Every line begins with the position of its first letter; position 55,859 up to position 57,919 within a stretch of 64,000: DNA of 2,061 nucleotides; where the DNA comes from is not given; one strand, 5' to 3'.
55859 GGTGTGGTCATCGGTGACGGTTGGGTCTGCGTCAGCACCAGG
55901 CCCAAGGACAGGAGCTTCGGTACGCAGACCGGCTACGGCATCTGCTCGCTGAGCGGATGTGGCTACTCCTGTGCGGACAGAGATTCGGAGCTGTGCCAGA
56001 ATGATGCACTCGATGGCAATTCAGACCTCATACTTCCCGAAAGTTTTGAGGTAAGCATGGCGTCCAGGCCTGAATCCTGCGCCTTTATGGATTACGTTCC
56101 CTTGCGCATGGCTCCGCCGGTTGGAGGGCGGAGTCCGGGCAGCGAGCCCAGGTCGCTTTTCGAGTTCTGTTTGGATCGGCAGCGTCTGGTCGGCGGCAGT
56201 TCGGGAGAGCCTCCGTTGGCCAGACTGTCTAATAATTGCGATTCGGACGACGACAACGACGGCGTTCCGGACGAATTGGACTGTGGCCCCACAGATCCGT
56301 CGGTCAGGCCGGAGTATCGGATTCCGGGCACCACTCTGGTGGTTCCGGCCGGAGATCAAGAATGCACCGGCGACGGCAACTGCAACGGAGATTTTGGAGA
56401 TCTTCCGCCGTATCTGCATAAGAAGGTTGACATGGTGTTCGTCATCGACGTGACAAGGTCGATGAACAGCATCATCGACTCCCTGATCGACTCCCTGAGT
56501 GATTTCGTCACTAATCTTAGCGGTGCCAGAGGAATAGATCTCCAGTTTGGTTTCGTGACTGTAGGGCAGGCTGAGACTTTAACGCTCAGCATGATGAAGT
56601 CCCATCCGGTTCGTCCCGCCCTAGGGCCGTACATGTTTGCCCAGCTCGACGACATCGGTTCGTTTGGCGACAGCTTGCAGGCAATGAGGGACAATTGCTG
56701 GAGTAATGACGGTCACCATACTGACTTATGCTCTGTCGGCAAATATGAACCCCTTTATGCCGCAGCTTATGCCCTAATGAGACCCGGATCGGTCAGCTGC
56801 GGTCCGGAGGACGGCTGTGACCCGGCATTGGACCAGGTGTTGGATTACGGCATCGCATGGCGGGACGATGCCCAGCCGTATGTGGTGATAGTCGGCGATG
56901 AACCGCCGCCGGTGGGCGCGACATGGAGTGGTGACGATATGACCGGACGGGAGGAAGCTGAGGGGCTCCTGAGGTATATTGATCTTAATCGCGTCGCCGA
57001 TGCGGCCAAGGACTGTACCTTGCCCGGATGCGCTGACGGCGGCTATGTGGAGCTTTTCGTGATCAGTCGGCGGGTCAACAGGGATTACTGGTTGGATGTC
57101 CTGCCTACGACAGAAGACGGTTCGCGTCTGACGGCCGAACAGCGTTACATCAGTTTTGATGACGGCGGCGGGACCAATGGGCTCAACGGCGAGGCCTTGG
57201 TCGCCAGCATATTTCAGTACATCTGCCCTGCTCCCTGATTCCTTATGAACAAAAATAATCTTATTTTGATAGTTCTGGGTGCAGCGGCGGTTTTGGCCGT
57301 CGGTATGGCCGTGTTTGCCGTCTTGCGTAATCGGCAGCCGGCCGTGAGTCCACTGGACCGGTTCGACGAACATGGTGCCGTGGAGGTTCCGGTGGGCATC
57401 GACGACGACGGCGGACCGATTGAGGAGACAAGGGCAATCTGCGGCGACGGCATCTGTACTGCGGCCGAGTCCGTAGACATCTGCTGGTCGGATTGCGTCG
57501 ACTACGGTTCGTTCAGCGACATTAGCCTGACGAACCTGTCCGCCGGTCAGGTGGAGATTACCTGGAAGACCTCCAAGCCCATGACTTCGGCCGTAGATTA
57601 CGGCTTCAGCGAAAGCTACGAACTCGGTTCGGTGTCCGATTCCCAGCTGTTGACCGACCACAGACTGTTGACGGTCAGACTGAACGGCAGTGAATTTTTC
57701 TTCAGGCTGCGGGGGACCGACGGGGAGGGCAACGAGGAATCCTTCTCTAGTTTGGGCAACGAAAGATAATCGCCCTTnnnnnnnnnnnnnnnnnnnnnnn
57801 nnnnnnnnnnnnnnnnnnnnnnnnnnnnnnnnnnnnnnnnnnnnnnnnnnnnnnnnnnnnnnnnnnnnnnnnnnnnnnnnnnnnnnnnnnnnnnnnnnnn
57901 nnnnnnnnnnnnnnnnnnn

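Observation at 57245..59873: Three consecutive paralogous single-pass membrane proteins with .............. cysteine boxes and Asp-rich calcium-binding-type repeats immediately downstream of the giant gene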

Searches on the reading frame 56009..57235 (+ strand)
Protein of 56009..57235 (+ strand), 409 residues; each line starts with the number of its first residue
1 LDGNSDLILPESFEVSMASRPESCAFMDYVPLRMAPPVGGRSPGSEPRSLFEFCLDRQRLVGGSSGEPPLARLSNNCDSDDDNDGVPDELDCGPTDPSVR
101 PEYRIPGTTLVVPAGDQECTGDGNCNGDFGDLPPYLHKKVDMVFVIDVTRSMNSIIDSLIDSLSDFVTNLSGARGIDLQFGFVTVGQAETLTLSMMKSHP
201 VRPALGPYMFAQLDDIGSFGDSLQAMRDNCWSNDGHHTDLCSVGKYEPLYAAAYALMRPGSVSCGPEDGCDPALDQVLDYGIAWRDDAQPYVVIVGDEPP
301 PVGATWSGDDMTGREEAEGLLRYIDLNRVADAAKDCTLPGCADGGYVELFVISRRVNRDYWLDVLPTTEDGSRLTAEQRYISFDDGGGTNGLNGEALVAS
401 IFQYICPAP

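Call 75: search_solved_structures(query=window:56009-57235:+, max_evalue=1, show_alignments=1)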
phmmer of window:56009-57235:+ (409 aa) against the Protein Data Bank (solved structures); distinct sequences matched with E-value up to 1: 0.

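Call 76: search_protein_families(library=pfam, proteins=[window:56009-57235:+], max_evalue=10)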
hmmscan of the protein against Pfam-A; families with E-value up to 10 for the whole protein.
window:56009-57235:+ (409 aa): 3 families
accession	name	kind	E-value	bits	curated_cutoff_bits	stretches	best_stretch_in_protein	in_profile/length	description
PF25106.1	VWA_4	-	0.22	11.5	27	1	142-170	2-30/169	von Willebrand factor A domain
PF20782.3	TssR_VWA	-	0.28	10.6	25.7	1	138-187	46-96/304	TssR protein VWA domain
PF13519.12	VWA_2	-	0.35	12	27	1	142-189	1-49/107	von Willebrand factor type A domain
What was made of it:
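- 47162..57238 (+): Giant 3358-aa surface protein. It has a signal peptide, a VirB2/TrbC-like two-helix module (47252-47512), Big_5 and TIG Ig-like domains, TIGR02232 Cys-rich acidic repeats (about 51551-55800), and a weak vWA-like motif at 56426-56464. The vWA models score only E 0.2-0.35 (call 76).
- Tried and rejected: I rejected a vWA domain at the giant protein's C-terminus as established, because the three VWA models score only E 0.2-0.35 (call 76).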

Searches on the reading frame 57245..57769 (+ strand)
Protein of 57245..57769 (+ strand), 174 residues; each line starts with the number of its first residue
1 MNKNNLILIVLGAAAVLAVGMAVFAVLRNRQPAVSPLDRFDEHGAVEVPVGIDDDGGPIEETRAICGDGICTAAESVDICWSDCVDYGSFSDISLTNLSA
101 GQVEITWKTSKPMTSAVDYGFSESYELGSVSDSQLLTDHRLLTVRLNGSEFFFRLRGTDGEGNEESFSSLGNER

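Call 3: search_protein_families(library=pfam, proteins=[window:57245-57769:+], max_evalue=1)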
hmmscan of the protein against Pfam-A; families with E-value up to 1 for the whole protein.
window:57245-57769:+ (174 aa): 1 family
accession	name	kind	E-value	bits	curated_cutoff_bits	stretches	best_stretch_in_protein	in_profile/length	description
PF17870.6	Insulin_TMD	-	0.29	11.7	33.4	1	5-32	13-44/47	Insulin receptor trans-membrane segment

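Call 4: search_protein_families(library=ncbifam, proteins=[window:57245-57769:+], max_evalue=1)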
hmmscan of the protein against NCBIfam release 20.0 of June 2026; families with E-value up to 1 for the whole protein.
window:57245-57769:+ (174 aa): 0 families

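Call 32: find_homologous_proteins(query=window:57245-57769:+, max_evalue=0.001)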
Query window:57245-57769:+ (174 aa): 3 proteins with E <= 0.001 among 226 candidates.
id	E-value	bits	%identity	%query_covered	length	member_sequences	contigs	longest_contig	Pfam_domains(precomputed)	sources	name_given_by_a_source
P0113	3.0e-110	383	100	100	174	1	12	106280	-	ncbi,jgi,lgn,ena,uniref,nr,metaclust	ncbi:hypothetical protein COY93_02085 [Candidatus Uhrbacteria bacterium CG_4_10_14_0_8_um_filter_58_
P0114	4.8e-67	243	65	100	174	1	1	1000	-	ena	-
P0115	1.9e-66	241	67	100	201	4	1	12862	-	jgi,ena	-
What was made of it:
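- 57245..57769 (+): g1, 174 aa. It has an N-terminal signal-anchor helix (57260-57325), one Cys box (57440-57496), and a beta-rich C-terminal domain that may be FN3/Pur_ac_phosph_N-like (57512-57745). It is lineage-specific. Only 3 homologues exist among 5.8 billion proteins (call 32).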

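Call 67: predict_structure(alignment_id=A3)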
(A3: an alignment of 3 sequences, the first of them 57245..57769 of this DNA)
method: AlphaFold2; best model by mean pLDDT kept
length: 174 residues; sequences in the alignment: 3
mean_pLDDT: 44.4   pTM: 0.38
mean pLDDT of the five models: 44.4, 42.3, 40.1, 37.0, 36.9
residues with pLDDT >= 90: 0; 70-90: 6; 50-70: 42; < 50: 126
segments of 3 or more residues with pLDDT < 50: 1-79, 82-85, 115-141, 143-151, 168-174
pLDDT, mean of each block of 10 residues (from residue 1): 46 47 38 26 29 31 32 44 52 59 63 52 35 36 47 63 61 30
secondary structure, 60 per line:
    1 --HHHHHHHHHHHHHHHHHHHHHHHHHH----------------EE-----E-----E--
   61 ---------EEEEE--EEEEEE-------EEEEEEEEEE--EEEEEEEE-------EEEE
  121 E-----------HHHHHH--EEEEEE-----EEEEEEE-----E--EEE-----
elements in order: H3-28 E70-74 E77-82 E90-99 E102-109 E117-121 H133-138 E141-146 E152-158 E167-169
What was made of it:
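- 57245..57769 (+): The AF2 model is unusable at pLDDT 44 (call 67).
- On FN3 / Pur_ac_phosph_N beta-sandwich (g1 C-terminus): The AF2 model has pLDDT 44 and shows only predicted beta-strands (call 67).
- Tried and rejected: The structure prediction of g1 with a 3-sequence alignment was too poor to use (pLDDT 44, call 67).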

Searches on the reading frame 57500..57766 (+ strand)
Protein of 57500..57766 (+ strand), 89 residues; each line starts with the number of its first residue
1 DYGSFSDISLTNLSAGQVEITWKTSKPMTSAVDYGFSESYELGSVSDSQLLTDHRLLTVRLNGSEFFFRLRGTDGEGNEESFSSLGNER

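Call 76: search_protein_families(library=pfam, proteins=[window:57500-57766:+], max_evalue=10)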
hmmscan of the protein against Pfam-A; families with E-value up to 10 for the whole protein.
window:57500-57766:+ (89 aa): 1 family
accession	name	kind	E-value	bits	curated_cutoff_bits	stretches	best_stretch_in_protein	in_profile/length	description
PF16656.11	Pur_ac_phosph_N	-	0.095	13.7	30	1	8-48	6-46/93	Purple acid Phosphatase, N-terminal domain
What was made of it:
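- On FN3 / Pur_ac_phosph_N beta-sandwich (g1 C-terminus): PF16656 scores 13.7 bits at E=0.095, against a cut-off of 30 (call 76).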
